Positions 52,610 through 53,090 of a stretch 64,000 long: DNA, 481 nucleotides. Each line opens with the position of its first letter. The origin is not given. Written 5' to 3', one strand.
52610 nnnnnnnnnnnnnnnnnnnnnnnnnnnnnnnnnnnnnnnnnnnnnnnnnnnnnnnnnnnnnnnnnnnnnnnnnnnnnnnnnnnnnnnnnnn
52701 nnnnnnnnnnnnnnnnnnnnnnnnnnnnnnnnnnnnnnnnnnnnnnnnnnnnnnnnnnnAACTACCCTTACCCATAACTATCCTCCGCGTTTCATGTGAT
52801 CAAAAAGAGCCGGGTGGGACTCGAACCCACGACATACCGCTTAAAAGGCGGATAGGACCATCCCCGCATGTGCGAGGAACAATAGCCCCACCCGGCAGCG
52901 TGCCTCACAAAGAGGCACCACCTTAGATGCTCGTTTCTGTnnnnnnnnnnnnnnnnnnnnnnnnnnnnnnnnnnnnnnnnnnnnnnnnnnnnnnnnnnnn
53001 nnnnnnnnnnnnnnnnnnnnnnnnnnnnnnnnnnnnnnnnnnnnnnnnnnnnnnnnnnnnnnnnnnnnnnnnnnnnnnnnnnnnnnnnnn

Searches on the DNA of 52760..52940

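Call 34: search_rna_families(source=window, start=52760, end=52940, threshold=evalue, max_evalue=1, show_alignments=3)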
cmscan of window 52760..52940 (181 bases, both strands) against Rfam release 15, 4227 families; matches with E-value up to 1: 1.
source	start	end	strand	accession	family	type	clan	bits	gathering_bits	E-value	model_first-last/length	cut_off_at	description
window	52806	52864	-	RF00005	tRNA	Gene; tRNA;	CL00001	30.5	29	6.6e-05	1-71/71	no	tRNA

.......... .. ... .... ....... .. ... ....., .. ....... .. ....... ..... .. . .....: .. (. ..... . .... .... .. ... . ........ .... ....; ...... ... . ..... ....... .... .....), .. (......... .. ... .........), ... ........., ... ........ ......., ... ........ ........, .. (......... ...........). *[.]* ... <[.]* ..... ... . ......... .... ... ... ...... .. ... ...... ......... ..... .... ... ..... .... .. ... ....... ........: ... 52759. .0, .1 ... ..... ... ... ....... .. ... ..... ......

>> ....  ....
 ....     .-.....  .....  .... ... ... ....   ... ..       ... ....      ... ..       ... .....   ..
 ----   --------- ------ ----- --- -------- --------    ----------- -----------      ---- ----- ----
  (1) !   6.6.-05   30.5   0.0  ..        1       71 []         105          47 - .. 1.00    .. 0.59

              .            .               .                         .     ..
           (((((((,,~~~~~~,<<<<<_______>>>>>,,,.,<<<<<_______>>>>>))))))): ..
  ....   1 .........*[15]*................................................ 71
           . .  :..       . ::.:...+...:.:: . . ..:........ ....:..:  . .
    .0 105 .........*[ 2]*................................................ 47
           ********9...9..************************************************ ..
